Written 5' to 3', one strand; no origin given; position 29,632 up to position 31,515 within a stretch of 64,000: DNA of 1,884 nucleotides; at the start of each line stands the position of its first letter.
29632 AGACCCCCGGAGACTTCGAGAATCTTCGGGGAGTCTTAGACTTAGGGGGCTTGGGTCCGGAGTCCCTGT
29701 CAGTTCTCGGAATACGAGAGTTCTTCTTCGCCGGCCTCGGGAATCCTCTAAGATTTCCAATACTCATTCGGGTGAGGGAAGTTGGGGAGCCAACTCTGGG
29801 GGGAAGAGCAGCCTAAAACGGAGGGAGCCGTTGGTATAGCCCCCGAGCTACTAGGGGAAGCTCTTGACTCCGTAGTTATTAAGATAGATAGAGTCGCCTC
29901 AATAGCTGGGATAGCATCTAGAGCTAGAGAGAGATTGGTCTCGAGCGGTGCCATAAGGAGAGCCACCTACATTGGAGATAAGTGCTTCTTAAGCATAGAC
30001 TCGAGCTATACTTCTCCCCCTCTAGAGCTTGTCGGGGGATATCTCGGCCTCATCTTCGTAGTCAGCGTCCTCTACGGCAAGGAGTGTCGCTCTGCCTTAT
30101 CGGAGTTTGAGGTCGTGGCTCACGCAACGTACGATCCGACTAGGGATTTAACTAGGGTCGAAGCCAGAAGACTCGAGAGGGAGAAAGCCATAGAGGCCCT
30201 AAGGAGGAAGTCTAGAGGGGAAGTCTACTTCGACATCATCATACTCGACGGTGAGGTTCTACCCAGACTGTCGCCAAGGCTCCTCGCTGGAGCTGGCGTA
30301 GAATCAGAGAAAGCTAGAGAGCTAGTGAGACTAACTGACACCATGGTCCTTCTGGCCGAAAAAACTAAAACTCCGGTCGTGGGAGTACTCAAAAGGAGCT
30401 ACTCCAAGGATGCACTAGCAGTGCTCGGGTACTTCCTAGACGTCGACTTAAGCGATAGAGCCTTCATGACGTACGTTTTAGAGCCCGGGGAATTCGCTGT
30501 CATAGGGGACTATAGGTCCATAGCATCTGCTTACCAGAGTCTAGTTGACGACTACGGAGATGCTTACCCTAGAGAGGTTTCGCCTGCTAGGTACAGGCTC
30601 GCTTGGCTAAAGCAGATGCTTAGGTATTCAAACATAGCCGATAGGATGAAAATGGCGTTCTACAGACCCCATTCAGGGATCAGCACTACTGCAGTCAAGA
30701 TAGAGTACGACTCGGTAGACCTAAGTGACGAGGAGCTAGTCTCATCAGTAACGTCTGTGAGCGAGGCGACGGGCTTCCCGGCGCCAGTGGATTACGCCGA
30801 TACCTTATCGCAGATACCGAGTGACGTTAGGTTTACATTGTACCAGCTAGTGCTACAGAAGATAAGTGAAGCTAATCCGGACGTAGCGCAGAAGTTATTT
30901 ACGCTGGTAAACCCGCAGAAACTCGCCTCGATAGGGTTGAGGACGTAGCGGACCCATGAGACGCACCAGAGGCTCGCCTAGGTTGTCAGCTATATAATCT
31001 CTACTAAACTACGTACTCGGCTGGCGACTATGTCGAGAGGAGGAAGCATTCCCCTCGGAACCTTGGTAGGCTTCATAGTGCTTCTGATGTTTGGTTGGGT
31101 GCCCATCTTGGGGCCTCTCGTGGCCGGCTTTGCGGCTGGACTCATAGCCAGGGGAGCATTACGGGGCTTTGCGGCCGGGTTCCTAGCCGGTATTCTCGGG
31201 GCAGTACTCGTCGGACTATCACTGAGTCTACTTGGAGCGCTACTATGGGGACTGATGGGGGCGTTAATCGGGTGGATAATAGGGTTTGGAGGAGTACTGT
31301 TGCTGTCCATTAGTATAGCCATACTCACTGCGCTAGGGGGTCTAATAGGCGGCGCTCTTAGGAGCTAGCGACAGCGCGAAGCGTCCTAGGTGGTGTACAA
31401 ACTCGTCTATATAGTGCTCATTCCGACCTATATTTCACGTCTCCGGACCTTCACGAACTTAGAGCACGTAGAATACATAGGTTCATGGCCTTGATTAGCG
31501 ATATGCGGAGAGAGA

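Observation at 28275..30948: Stand-alone HerA-like ATPase / NurA-like nuclease pair without Mre11-Rad50: possible accessory nucleic-acid-targeting module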

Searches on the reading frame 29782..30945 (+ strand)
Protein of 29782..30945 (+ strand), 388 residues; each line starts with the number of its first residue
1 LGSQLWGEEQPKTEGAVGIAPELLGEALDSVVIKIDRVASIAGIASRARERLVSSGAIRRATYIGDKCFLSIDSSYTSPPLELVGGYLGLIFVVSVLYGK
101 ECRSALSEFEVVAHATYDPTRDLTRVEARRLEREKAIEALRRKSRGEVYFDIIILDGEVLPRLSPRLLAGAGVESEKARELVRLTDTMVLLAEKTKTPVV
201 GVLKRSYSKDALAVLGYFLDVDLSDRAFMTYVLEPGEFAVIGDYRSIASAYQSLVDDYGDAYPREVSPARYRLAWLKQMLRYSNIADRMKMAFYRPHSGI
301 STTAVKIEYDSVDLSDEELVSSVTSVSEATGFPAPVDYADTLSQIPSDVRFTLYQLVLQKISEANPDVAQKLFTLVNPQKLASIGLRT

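Call 3: search_protein_families(library=pfam, proteins=[window:29782-30945:+], max_evalue=0.1)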
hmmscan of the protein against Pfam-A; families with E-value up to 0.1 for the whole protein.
window:29782-30945:+ (388 aa): 1 family
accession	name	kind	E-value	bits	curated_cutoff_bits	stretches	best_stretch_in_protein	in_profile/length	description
PF09376.16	NurA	-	3.4e-08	33.7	21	1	70-343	4-252/254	NurA domain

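Call 4: search_protein_families(library=ncbifam, proteins=[window:29782-30945:+], max_evalue=0.1)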
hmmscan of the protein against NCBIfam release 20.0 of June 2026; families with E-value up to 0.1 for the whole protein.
window:29782-30945:+ (388 aa): 0 families

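Call 5: search_protein_families(library=padloc, proteins=[window:29782-30945:+], max_evalue=0.1)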
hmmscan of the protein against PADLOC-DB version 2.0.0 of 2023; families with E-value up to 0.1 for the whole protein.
window:29782-30945:+ (388 aa): 0 families

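Call 10: search_solved_structures(query=window:29782-30945:+, max_evalue=10, show_alignments=2)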
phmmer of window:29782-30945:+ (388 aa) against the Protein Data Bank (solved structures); distinct sequences matched with E-value up to 10: 1.
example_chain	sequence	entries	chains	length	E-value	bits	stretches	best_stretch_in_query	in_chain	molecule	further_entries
5nbt_B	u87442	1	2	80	0.78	11.9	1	235-284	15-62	Katanin p60 ATPase-containing subunit A1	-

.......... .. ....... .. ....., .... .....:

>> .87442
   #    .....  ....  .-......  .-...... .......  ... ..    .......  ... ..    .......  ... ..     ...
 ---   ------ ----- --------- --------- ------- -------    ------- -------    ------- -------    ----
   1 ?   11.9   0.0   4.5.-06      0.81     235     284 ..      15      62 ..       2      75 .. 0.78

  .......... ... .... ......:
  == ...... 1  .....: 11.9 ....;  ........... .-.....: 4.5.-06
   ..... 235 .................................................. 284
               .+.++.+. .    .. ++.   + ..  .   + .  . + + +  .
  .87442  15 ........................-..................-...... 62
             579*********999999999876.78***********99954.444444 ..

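Call 36: find_homologous_proteins(query=window:29782-30945:+, max_evalue=0.001)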
Query window:29782-30945:+ (388 aa): 12 proteins with E <= 0.001 among 8000 candidates.
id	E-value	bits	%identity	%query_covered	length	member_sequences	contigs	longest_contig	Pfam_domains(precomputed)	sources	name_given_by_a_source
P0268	2.0e-219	746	91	99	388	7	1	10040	PF09376.17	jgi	-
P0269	5.2e-219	744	89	100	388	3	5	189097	PF09376.17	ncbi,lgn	ncbi:MAG: DNA double-strand break repair nuclease NurA [Sulfolobales archaeon]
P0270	2.9e-216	735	87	100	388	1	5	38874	PF09376.17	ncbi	ncbi:MAG: DNA double-strand break repair nuclease NurA [Sulfolobales archaeon]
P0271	6.7e-180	616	79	91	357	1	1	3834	-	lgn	-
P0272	3.3e-165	567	67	100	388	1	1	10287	PF09376.17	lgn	-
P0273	2.0e-161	555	67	99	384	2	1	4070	-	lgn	-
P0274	7.6e-151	520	64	97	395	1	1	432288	PF09376.17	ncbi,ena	-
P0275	1.4e-137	477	61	96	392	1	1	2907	PF09376.17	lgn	-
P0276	2.6e-137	476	58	100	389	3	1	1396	PF09376.17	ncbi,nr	ncbi:MAG: DNA double-strand break repair nuclease NurA [Sulfolobales archaeon]|nr:DNA double-strand 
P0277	7.4e-137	474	57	100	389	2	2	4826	PF09376.17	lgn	-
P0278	1.6e-60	223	37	95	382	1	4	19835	PF09376.17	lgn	-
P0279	1.9e-55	206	39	82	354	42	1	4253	PF09376.17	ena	-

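Call 44: predict_structure(alignment_id=A2)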
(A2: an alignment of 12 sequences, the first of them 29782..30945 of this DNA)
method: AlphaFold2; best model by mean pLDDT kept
length: 388 residues; sequences in the alignment: 12
mean_pLDDT: 84.1   pTM: 0.81
mean pLDDT of the five models: 84.1, 78.8, 77.7, 76.6, 74.1
residues with pLDDT >= 90: 208; 70-90: 114; 50-70: 47; < 50: 19
segments of 3 or more residues with pLDDT < 50: 1-18
pLDDT, mean of each block of 10 residues (from residue 1): 34 45 67 73 91 93 86 88 78 92 71 87 90 96 93 94 87 87 97 96 89 95 91 93 97 95 93 95 94 83 88 93 87 90 85 75 74 59 53
secondary structure, 60 per line:
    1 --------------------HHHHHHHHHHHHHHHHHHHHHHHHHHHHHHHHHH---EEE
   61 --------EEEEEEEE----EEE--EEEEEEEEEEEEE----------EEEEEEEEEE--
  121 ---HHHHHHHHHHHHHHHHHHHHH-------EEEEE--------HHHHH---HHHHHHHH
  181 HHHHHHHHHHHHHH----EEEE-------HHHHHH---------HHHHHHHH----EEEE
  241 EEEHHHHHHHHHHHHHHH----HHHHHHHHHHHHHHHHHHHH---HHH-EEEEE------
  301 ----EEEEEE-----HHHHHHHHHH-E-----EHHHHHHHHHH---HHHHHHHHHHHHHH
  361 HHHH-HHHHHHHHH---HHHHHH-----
elements in order: H21-54 E58-60 E69-76 E81-83 E86-98 E109-118 H124-144 E152-156 H165-169 H173-194 E199-202 H210-215 H225-232 E237-243 H244-258 H263-282 E290-294 E305-310 H316-325 H334-343 H347-364 H366-374 H378-383

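Call 47: fold_search(model_id=the predicted structure, library=pdb)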
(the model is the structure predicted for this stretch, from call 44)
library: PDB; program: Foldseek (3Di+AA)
matches with E <= 10: 462; with E <= 0.001: 12
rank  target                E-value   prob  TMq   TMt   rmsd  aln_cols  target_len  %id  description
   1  9x1m_G                7.1e-10  1.00  0.48  0.48   9.3       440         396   14  The cryo-EM structure of HerA-NurA complex with AMPPNP and dsDNA from Thermococcus kodakarensis (released 2026-02-04)
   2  2ygk_A                1.9e-09  1.00  0.51  0.60   6.5       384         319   13  Crystal structure of the NurA nuclease from Sulfolobus solfataricus (released 2011-12-14)
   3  9x1n_G                5.0e-09  1.00  0.50  0.49   9.1       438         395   14  The cryo-EM structure of HerA-NurA complex with ATPgammaS and dsDNA from Thermococcus kodakarensis (State 1) (released 2026-02-04)
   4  9x1l_G                1.5e-08  1.00  0.43  0.42   9.9       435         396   15  The cryo-EM structure of HerA-NurA complex with AMPPNP from Thermococcus kodakarensis (released 2026-02-04)
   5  3taz_B                9.1e-07  1.00  0.46  0.42  10.7       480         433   10  Crystal structure of NurA bound to dAMP and manganese (released 2011-11-23)
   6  3tal_A                1.8e-06  1.00  0.45  0.42   9.2       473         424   10  Crystal structure of NurA with manganese (released 2011-11-23)
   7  8wfd_G                1.9e-06  1.00  0.44  0.47   9.3       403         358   15  The cryo-EM structure of TdpAB in complex with AMPPNP and DNA (released 2025-01-22)
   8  3tai_A                2.8e-06  1.00  0.40  0.37  12.4       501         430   10  Crystal structure of NurA (released 2011-11-23)
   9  3taz_A                3.1e-06  1.00  0.42  0.38  11.8       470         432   10  Crystal structure of NurA bound to dAMP and manganese (released 2011-11-23)
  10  3tal_B                6.8e-06  1.00  0.50  0.46   8.3       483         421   11  Crystal structure of NurA with manganese (released 2011-11-23)
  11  3tai_B                3.0e-05  1.00  0.43  0.40  10.5       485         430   10  Crystal structure of NurA (released 2011-11-23)
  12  8jr8_A                2.6e-04  1.00  0.30  0.27   7.3       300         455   10  MapSPARTA dimer bound with guide-target (released 2024-09-11)
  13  3aly_A                1.7e-03  1.00  0.21  0.48   6.6       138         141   13  Crystal Structure of RNase HI from Sulfolobus tokodaii with C-terminal deletion (released 2011-06-22)
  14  8ffi_B                1.9e-03  1.00  0.29  0.25   7.8       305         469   10  Structure of tetramerized MapSPARTA upon guide RNA-mediated target DNA binding (released 2023-08-23)
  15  8j9p_C                2.1e-03  1.00  0.30  0.27   7.6       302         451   10  SPARTA dimer bound with guide-target (released 2024-03-06)
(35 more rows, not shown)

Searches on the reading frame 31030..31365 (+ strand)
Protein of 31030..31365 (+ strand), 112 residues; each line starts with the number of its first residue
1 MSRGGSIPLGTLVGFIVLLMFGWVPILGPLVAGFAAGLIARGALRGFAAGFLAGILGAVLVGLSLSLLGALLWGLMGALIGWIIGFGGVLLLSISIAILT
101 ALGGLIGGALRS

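Call 3: search_protein_families(library=pfam, proteins=[window:31030-31365:+], max_evalue=0.1)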
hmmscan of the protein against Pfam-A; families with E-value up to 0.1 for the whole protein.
window:31030-31365:+ (112 aa): 1 family
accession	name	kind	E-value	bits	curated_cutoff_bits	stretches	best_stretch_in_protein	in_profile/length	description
PF17647.6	DUF5518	-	2.1e-06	28.3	27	1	12-110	5-116/116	Family of unknown function (DUF5518)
